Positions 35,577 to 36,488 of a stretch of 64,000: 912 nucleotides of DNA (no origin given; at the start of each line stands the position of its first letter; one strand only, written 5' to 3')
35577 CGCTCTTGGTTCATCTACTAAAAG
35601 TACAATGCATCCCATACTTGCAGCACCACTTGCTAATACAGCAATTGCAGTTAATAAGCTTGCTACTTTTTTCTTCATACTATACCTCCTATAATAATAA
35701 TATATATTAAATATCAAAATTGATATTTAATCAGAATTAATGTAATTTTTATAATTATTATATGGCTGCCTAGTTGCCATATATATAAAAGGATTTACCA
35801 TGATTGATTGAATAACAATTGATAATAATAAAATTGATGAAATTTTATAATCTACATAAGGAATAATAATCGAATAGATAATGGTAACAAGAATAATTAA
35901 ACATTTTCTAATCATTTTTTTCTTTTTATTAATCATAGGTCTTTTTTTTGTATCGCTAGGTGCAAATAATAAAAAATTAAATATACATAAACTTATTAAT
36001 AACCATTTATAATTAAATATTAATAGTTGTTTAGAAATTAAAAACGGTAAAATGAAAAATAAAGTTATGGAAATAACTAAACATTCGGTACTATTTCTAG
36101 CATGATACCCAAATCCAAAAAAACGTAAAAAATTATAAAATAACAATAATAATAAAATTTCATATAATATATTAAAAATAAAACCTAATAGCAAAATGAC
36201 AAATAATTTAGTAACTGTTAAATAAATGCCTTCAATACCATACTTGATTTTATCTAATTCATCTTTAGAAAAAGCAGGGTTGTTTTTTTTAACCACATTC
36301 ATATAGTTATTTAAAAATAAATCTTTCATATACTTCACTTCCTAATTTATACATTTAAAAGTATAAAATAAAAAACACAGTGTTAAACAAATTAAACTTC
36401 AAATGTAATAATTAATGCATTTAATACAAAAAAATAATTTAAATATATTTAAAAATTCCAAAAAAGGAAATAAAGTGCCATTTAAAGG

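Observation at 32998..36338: Complete agr-type peptide quorum-sensing locus with a non-canonical convergent layout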

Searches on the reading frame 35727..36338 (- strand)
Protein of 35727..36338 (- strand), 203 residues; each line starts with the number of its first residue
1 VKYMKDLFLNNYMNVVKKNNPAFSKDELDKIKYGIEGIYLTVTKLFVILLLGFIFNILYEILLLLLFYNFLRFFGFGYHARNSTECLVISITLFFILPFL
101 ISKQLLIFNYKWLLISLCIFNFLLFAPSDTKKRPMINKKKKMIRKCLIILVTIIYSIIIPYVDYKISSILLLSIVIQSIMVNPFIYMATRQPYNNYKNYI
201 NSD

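Call 3: search_protein_families(library=pfam, proteins=[window:35727-36338:-], max_evalue=1)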
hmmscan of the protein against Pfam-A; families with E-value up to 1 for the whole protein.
window:35727-36338:- (203 aa): 3 families
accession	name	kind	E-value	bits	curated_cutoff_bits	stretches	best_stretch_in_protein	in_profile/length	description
PF04647.20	AgrB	-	2.3e-30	105.8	23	1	13-180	5-184/185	Accessory gene regulator B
PF07331.16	TctB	-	0.028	15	29.1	1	112-179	35-104/137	Tripartite tricarboxylate transporter TctB family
PF13272.11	Holin_2-3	-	0.25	12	27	1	85-119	3-37/106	Putative 2/3 transmembrane domain holin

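Call 4: search_protein_families(library=ncbifam, proteins=[window:35727-36338:-], max_evalue=1)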
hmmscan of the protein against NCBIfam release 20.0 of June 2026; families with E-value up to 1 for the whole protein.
window:35727-36338:- (203 aa): 1 family
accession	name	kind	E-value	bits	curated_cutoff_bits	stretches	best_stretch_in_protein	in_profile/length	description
NF002210.0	PRK01100.1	equivalog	1.6e-28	99.9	282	1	15-199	18-205/210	accessory gene regulator ArgB-like protein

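Call 9: find_encoding_contigs(protein=window:35727-36338:-, flank=6000, max_places=6)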
Protein window:35727-36338:- (203 aa): no gene with exactly this product is on record in the collection.

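Call 10: find_homologous_proteins(query=window:35727-36338:-)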
Query window:35727-36338:- (203 aa): 139 proteins with E <= 0.001 among 1072 candidates; the best 120 are listed.
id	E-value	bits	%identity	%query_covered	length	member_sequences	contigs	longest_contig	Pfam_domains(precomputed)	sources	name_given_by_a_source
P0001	1.3e-117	409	98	99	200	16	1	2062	PF04647.21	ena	-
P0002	3.3e-108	378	90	99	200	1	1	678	PF04647.21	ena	-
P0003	1.0e-106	373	88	99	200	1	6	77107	PF04647.21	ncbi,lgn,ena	-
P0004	1.0e-106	373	88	99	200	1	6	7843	PF04647.21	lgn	-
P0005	2.5e-106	372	88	99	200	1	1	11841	PF04647.21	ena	-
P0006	4.6e-106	371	87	99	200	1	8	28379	PF04647.21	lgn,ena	-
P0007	5.2e-106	371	87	99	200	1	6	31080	PF04647.21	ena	-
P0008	7.2e-106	370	87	99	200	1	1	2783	PF04647.21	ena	-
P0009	7.2e-106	370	87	99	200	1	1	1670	PF04647.21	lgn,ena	-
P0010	9.7e-106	370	88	99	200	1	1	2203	PF04647.21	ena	-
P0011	2.5e-105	369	86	99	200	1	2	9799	PF04647.21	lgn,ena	-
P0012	2.8e-105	368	86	99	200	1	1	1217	PF04647.21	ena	-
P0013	1.0e-104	367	86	99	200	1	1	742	PF04647.21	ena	-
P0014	2.4e-103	362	86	99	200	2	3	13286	PF04647.21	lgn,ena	-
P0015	1.8e-102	359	84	99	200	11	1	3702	PF04647.21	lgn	-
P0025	7.3e-76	272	66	97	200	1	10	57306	PF04647.21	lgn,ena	-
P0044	1.2e-56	210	53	97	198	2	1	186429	PF04647.21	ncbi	-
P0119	2.1e-34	137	41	97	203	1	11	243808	PF04647.21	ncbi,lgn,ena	-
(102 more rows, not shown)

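Call 11: find_encoding_contigs(protein=P0003, flank=6000, max_places=2)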
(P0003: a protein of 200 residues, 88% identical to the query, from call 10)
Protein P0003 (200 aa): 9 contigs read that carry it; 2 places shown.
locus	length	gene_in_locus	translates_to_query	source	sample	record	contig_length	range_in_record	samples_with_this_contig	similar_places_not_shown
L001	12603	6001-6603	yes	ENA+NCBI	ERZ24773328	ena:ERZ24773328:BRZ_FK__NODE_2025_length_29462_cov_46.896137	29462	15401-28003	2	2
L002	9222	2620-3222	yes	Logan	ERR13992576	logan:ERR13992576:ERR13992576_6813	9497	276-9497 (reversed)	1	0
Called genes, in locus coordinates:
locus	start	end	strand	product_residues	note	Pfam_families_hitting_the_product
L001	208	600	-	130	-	-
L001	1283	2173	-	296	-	PF04383:KilA-N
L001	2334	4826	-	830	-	PF07517:SecA_DEAD, PF00270:DEAD, PF01043:SecA_PP_bind, PF21090:P-loop_SecA, PF07516:SecA_SW, PF02810:SEC-C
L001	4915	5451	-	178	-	PF02482:Ribosomal_S30AE, PF16321:Ribosom_S30AE_C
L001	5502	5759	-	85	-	PF00313:CSD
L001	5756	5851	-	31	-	-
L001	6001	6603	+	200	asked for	PF04647:AgrB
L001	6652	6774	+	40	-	-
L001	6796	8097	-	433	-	PF14501:HATPase_c_5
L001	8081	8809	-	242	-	PF00072:Response_reg (weak), PF04397:LytTR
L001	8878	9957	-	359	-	PF00953:Glycos_transf_4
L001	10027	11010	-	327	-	PF00022:Actin (weak), PF06723:MreB_Mbl, PF00012:HSP70, PF06277:EutA (weak), PF14450:FtsA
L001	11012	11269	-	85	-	PF12116:SpoIIID, PF08279:HTH_11 (weak)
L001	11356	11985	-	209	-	PF01551:Peptidase_M23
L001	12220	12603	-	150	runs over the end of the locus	PF02502:LacAB_rpiB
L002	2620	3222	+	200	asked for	PF04647:AgrB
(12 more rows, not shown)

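Call 12: find_encoding_contigs(protein=P0025, flank=6000, max_places=2)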
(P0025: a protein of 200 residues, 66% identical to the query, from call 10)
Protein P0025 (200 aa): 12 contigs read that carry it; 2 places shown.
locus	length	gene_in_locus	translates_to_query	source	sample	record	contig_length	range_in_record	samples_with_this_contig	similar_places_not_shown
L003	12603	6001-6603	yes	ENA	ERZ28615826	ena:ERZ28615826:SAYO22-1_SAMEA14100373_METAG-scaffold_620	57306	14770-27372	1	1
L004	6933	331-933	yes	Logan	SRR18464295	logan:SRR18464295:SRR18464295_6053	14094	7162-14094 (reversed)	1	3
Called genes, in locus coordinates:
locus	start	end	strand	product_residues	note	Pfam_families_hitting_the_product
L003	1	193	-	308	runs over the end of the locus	PF02661:Fic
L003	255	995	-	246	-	PF00589:Phage_integrase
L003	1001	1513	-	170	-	PF14659:Phage_int_SAM_3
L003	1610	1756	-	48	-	-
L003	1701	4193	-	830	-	PF07517:SecA_DEAD, PF00270:DEAD (weak), PF01043:SecA_PP_bind, PF21090:P-loop_SecA, PF07516:SecA_SW, PF02810:SEC-C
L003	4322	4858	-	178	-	PF02482:Ribosomal_S30AE, PF16321:Ribosom_S30AE_C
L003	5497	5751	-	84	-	PF00313:CSD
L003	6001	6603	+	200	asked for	PF04647:AgrB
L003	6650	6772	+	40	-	-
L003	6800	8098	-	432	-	PF14501:HATPase_c_5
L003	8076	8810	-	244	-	PF00072:Response_reg (weak), PF04397:LytTR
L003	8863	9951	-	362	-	PF00953:Glycos_transf_4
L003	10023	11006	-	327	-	PF00022:Actin (faint), PF06723:MreB_Mbl, PF00012:HSP70, PF14450:FtsA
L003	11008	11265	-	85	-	PF12116:SpoIIID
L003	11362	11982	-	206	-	PF01551:Peptidase_M23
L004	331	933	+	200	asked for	PF04647:AgrB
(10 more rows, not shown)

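Call 13: find_encoding_contigs(protein=P0044, flank=6000, max_places=2)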
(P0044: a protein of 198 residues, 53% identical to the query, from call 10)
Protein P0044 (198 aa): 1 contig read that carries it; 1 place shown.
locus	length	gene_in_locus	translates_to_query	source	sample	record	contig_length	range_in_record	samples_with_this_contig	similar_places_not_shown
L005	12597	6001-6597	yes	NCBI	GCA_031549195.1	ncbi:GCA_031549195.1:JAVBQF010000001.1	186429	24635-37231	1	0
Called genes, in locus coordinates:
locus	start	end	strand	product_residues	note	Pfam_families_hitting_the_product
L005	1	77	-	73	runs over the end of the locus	-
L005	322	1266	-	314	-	PF23750:RsgI_M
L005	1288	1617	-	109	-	-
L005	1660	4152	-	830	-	PF07517:SecA_DEAD, PF00270:DEAD (faint), PF01043:SecA_PP_bind, PF21090:P-loop_SecA, PF07516:SecA_SW, PF02810:SEC-C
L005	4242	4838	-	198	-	-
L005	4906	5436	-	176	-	PF02482:Ribosomal_S30AE, PF16321:Ribosom_S30AE_C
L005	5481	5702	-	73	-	PF00313:CSD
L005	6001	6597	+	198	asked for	PF04647:AgrB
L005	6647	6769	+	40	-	-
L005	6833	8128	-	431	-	PF14501:HATPase_c_5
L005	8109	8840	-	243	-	PF00072:Response_reg (weak), PF04397:LytTR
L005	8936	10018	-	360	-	PF00953:Glycos_transf_4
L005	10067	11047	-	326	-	PF00022:Actin (weak), PF06723:MreB_Mbl, PF25216:Volactin (faint), PF00012:HSP70, PF14450:FtsA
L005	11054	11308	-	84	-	PF12116:SpoIIID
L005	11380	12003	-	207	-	PF01551:Peptidase_M23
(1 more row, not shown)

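Call 15: find_related_loci(query=A1, collection=genome_contigs, flank=6000)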
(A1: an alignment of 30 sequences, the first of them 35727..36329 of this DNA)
Query A1 (200 aa) in genome_contigs; peptide patterns used: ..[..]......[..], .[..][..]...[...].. (x = any residue, [..] = any of these).
484 stretches matched a pattern; 425 encode a relative of the query (tblastn E <= 1e-3); the best 80 are kept; 80 distinct loci.
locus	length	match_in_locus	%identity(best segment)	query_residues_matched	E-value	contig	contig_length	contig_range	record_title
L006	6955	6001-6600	99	1-200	2e-126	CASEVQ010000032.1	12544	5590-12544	uncultured bacterium isolate B51_L2_308308_idba_bin.104 genome assembly, contig: B51_L2_308308_idba_bin.104.fa_scaffold_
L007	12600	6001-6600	88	1-200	6e-90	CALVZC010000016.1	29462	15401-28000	MAG: uncultured Bacilli bacterium isolate BRZ_FK__bin67 genome assembly, contig: BRZ_FK__NODE_2025_length_29462_cov_46.8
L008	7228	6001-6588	65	1-196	1e-68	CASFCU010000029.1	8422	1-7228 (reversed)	uncultured bacterium isolate CO.B37.metabat-bins.121 genome assembly, contig: CO.B37.metabat-bins.121.fa_k141_7892054, w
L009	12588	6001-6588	53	1-196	9e-63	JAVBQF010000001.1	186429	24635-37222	MAG: Bacilli bacterium isolate EPI_MAG_00159 c_000011959440, whole genome shotgun sequence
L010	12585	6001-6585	49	1-195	2e-54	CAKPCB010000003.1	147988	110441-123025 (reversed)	MAG: uncultured Bacilli bacterium isolate REFINED_METABAT215_TOP10_CONTIGS_1500_ASSEMBLY_K77_MERGED__Hadza_MoBio_hadza-I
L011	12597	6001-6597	47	1-199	2e-53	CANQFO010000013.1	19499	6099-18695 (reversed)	MAG: uncultured Bacilli bacterium isolate Lapin-007__bin24 genome assembly, contig: Lapin-007__NODE_958_length_19499_cov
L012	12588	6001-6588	50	1-196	4e-53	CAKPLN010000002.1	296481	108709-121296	MAG: uncultured Bacilli bacterium isolate REFINED_METABAT215_TOP10_CONTIGS_1500_ASSEMBLY_K77_MERGED__Hadza_MoBio_hadza-A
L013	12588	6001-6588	45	1-196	1e-50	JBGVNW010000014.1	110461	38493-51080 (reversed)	MAG: Bacilli bacterium isolate fecal_MAG_225 fecal_MAG_225_contig_0014, whole genome shotgun sequence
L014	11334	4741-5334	44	1-199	3e-50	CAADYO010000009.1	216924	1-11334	MAG TPA_asm: Bacilli bacterium, isolate HGM10849, WGS project CAADYO010000000 data, contig: ERS396355_17_k85_57736, whol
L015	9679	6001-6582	46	1-194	3e-50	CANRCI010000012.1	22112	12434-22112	MAG: uncultured Bacilli bacterium isolate Lapin-027__bin79 genome assembly, contig: Lapin-027__NODE_2087_length_22112_co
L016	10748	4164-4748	46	1-195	1e-49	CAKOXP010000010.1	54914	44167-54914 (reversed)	MAG: uncultured Bacilli bacterium isolate REFINED_METABAT215_TOP10_CONTIGS_1500_ASSEMBLY_K77_MERGED__Hadza_MoBio_C-REDO_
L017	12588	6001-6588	47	1-197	5e-49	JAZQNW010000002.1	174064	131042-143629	MAG: Bacilli bacterium isolate T1900045244_TH20190014.MAGScoT_cleanbin_000015 SGB_5603_k141_2079014, whole genome shotgu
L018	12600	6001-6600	43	1-199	6e-48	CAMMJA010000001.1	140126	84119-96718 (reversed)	MAG: uncultured Tenericutes bacterium isolate ERR4836966_bin.3_MetaWRAP_v1.1_MAG genome assembly, contig: NODE_144_lengt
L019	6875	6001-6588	45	1-196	4e-48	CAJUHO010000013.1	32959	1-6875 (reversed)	MAG TPA_asm: uncultured Bacilli bacterium isolate MGBC137871 genome assembly, contig: MGBC137871.13, whole genome shotgu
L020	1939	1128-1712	50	1-195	9e-49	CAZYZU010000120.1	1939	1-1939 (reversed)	MAG TPA_asm: uncultured Muribaculaceae bacterium isolate SRP192927_co8_46 genome assembly, contig: NODE_68769_length_193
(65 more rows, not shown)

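Call 33: find_encoding_contigs(protein=P0001, flank=6000, max_places=4)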
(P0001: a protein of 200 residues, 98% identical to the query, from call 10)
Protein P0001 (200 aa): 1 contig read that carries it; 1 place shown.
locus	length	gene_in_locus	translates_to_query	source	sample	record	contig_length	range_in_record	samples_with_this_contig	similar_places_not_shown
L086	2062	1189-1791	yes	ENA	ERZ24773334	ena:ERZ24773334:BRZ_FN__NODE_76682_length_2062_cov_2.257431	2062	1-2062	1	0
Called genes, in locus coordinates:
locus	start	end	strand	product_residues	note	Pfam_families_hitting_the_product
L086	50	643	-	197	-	PF02482:Ribosomal_S30AE, PF16321:Ribosom_S30AE_C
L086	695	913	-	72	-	PF00313:CSD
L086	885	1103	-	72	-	-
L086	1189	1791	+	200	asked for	PF04647:AgrB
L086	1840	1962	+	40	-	-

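Call 64: find_encoding_contigs(protein=P0119, flank=5000, max_places=2)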
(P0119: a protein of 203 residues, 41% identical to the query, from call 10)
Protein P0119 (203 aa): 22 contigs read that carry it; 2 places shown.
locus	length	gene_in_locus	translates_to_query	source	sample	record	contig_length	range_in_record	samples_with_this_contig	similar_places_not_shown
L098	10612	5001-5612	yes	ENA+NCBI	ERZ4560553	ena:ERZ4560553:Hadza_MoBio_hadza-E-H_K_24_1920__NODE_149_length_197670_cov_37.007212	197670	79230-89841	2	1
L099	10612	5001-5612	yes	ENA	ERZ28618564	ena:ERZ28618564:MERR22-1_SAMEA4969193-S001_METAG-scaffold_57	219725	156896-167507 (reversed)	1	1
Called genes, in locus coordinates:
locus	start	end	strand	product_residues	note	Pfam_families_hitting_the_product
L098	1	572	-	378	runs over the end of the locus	PF14206:Cys_rich_CPCC (faint)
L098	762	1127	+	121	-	-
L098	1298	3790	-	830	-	PF07517:SecA_DEAD, PF00270:DEAD (weak), PF01043:SecA_PP_bind, PF21090:P-loop_SecA, PF07516:SecA_SW, PF02810:SEC-C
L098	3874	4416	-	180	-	PF02482:Ribosomal_S30AE, PF16321:Ribosom_S30AE_C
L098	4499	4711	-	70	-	PF00313:CSD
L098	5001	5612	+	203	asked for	PF04647:AgrB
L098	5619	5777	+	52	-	-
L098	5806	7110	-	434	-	PF14501:HATPase_c_5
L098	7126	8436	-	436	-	PF14501:HATPase_c_5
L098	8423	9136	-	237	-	PF00072:Response_reg, PF04397:LytTR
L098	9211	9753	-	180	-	-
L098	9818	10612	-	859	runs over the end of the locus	PF00690:Cation_ATPase_N, PF00122:E1-E2_ATPase, PF00702:Hydrolase, PF13246:Cation_ATPase, PF08282:Hydrolase_3 (faint), PF00689:Cation_ATPase_C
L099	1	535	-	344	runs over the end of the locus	PF00579:tRNA-synt_1b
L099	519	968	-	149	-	PF14470:bPH_3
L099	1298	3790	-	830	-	PF07517:SecA_DEAD, PF00270:DEAD (weak), PF01043:SecA_PP_bind, PF21090:P-loop_SecA, PF07516:SecA_SW, PF02810:SEC-C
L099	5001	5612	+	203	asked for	PF04647:AgrB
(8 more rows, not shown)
